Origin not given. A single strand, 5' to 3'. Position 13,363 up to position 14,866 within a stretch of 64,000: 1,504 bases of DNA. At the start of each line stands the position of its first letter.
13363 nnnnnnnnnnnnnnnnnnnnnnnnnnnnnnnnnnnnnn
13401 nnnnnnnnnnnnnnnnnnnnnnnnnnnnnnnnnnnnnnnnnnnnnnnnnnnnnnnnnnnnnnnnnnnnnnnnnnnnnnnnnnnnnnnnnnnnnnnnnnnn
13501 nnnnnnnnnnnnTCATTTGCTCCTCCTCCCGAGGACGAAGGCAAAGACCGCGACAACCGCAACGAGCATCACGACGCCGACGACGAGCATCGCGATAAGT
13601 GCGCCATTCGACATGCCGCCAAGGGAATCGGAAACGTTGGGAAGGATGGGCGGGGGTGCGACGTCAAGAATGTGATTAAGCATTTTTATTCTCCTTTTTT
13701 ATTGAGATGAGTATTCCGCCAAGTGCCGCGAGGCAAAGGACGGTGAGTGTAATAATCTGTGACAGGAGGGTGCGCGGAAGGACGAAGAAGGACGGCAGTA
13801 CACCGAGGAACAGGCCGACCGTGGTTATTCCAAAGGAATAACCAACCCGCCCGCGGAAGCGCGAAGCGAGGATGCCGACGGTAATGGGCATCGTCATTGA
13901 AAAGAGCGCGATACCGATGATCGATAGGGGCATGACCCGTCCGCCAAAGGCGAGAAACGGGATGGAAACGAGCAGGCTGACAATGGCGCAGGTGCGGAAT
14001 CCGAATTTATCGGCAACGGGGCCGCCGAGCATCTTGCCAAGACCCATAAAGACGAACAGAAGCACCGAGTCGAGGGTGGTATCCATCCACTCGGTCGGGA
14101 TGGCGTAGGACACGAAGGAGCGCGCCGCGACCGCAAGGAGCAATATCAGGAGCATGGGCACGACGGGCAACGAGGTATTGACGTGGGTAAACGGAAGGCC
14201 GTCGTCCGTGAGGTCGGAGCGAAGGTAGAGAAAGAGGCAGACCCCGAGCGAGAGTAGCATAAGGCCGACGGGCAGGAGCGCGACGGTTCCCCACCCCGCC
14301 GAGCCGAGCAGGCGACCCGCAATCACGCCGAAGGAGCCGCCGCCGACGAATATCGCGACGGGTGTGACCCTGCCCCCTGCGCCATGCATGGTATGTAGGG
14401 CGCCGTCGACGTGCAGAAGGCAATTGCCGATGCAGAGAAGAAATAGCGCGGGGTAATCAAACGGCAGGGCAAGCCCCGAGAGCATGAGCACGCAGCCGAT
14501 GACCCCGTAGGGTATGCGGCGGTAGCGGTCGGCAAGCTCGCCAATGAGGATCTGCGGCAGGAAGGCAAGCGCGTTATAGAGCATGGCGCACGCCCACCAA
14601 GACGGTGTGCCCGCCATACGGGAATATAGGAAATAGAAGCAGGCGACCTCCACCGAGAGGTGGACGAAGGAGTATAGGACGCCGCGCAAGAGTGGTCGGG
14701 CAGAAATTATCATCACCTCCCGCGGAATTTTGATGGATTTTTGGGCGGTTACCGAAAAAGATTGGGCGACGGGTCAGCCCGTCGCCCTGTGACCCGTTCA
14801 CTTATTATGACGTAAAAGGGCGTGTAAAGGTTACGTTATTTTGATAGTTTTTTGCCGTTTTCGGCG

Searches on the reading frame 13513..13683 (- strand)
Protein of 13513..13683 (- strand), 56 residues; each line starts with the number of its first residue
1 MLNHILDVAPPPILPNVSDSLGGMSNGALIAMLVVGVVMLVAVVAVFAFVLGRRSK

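Call 8: search_protein_families(library=pfam, proteins=[window:13513-13683:-], max_evalue=0.1)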
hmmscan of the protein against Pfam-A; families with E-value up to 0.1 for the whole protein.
window:13513-13683:- (56 aa): 0 families

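Call 29: find_encoding_contigs(protein=window:13513-13683:-, flank=6000, max_places=10)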
Protein window:13513-13683:- (56 aa): 16 contigs read that carry it; 10 places shown.
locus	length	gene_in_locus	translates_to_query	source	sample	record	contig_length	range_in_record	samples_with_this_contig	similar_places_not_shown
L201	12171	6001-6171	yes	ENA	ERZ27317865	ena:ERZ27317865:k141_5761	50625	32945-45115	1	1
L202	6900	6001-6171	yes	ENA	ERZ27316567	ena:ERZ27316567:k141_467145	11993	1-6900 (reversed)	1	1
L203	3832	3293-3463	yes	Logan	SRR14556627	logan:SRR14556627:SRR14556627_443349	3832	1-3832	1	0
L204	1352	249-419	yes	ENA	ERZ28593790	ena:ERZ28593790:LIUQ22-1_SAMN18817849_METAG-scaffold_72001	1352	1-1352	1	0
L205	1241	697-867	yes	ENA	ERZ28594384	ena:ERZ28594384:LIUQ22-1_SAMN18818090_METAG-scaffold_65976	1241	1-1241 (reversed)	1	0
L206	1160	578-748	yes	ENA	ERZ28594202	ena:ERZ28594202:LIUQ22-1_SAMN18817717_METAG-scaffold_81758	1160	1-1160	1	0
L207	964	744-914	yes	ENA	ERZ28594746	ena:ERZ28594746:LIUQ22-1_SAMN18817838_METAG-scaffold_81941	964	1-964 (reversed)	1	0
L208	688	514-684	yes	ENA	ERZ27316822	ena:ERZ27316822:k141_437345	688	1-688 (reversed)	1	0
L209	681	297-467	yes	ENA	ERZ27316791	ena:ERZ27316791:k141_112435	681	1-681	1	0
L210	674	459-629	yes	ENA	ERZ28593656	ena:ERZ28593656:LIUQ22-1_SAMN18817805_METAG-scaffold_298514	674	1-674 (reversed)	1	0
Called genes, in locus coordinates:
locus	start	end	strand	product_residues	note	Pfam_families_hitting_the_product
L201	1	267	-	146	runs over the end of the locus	PF02367:TsaE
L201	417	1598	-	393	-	PF13679:Methyltransf_32, PF13847:Methyltransf_31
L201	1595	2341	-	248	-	PF02660:G3P_acyltransf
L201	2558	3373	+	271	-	PF00037:Fer4 (faint), PF12838:Fer4_7 (weak), PF13484:Fer4_16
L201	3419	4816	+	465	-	PF00324:AA_permease, PF13520:AA_permease_2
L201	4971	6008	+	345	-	-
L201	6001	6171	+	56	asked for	-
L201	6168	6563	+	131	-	-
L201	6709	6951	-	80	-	PF12844:HTH_19, PF13443:HTH_26 (weak), PF01381:HTH_3 (weak)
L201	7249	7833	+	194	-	-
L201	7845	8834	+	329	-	PF10571:UPF0547 (faint), PF12773:DZR (weak), PF13240:Zn_Ribbon_1 (weak), PF13248:Zn_ribbon_3 (faint)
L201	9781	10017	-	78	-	-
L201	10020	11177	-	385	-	PF00005:ABC_tran, PF13304:AAA_21 (faint), PF08352:oligo_HPY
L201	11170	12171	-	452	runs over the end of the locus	PF00005:ABC_tran, PF08352:oligo_HPY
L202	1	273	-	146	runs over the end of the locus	PF02367:TsaE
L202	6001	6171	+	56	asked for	-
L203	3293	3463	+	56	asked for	-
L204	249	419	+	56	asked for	-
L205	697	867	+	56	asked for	-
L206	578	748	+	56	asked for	-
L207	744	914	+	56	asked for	-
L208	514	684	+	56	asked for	-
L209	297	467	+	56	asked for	-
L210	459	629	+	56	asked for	-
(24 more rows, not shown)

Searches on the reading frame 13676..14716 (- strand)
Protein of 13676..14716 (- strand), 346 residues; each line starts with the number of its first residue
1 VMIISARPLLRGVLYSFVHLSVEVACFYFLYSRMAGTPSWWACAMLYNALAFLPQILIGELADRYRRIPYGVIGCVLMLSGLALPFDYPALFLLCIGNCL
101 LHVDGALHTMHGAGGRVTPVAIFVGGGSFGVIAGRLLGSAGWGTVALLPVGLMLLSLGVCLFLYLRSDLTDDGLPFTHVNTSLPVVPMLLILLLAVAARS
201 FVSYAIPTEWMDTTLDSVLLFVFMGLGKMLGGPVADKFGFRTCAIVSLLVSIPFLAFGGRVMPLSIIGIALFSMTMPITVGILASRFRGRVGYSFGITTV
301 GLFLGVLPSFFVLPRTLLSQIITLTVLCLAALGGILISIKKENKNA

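Call 8: search_protein_families(library=pfam, proteins=[window:13676-14716:-], max_evalue=0.1)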
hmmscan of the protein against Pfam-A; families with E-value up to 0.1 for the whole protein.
window:13676-14716:- (346 aa): 1 family
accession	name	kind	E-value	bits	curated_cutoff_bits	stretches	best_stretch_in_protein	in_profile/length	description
PF07690.21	MFS_1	-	0.035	13.5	33.4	0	5-94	200-302/347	Major Facilitator Superfamily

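Call 19: find_related_loci(query=window:13676-14716:-, collection=genome_contigs, flank=10000)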
Query window:13676-14716:- (346 aa) in genome_contigs; peptide patterns used: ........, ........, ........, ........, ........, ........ (x = any residue, [..] = any of these).
413 stretches matched a pattern; 54 encode a relative of the query (tblastn E <= 1e-3); 54 distinct loci.
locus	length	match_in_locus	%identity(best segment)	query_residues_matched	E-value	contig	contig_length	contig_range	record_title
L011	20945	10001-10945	50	12-325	4e-94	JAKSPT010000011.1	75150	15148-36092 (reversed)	MAG: Lachnospiraceae bacterium isolate Horse_feces210 MAG210_11, whole genome shotgun sequence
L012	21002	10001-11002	45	12-346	3e-92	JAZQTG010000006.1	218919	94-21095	MAG: Acutalibacteraceae bacterium isolate T1900045192_TC20190188.MAGScoT_cleanbin_000001 SGB_5294_k141_2417417, whole ge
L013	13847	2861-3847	49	12-341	2e-91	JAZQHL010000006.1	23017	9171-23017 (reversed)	MAG: Ruminococcus sp. isolate T1900044627_TS20190093.MAGScoT_cleanbin_000074 SGB_963_k141_591491, whole genome shotgun s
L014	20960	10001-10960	45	12-332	3e-90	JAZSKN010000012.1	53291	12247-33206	MAG: Acutalibacteraceae bacterium isolate T1900044560_TS20190026.MAGScoT_cleanbin_000031 SGB_361_k141_2406731, whole gen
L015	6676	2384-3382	46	10-345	1e-90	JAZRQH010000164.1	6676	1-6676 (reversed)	MAG: Eubacteriales bacterium isolate T1900045365_YK20190055.MAGScoT_cleanbin_000014 SGB_6839_k141_2209031, whole genome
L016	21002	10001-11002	44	12-346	7e-89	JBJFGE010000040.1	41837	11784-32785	MAG: Eubacterium sp. isolate PUUB45_bin.006 NODE_485_length_41837_cov_13.163252, whole genome shotgun sequence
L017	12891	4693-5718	45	11-344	5e-86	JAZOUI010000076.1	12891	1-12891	MAG: Pumilibacteraceae bacterium isolate T1900045533_YK20190227.MAGScoT_cleanbin_000035 SGB_7748_k141_1308511, whole gen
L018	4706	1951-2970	44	4-346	2e-85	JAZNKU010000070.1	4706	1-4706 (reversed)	MAG: Eubacteriales bacterium isolate T1900044673_TS20190139.MAGScoT_cleanbin_000051 SGB_1607_k141_510552, whole genome s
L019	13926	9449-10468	44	4-346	5e-85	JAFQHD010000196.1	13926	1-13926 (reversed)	MAG: Clostridia bacterium isolate RGIG1815 Goat_Cecum-5__c590462, whole genome shotgun sequence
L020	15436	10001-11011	48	8-343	6e-85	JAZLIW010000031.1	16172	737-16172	MAG: Eubacteriales bacterium isolate T1900044969_TA20190031.MAGScoT_cleanbin_000043 SGB_4027_k141_268811, whole genome s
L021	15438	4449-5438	50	11-341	3e-85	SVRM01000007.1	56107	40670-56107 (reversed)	MAG: Oscillospiraceae bacterium isolate SIG643 NODE_13372_length_56107_cov_3.521686, whole genome shotgun sequence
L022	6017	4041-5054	47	11-345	2e-84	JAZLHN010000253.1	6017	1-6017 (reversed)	MAG: Acutalibacteraceae bacterium isolate T1900044980_TA20190042.MAGScoT_cleanbin_000143 SGB_4120_k141_1387000, whole ge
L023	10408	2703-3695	47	12-342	8e-84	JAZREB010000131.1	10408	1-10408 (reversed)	MAG: Faecousia sp. isolate T1900045501_YK20190195.MAGScoT_cleanbin_000033 SGB_7501_k141_3006421, whole genome shotgun se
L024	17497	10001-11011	43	6-345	4e-83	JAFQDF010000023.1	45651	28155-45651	MAG: Clostridia bacterium isolate RGIG1713 Goat_Cecum-2__c374088, whole genome shotgun sequence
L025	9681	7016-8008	45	11-345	9e-79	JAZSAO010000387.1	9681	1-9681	MAG: Faecousia sp. isolate T1900044934_TS20190400.MAGScoT_cleanbin_000042 SGB_3436_k141_1715583, whole genome shotgun se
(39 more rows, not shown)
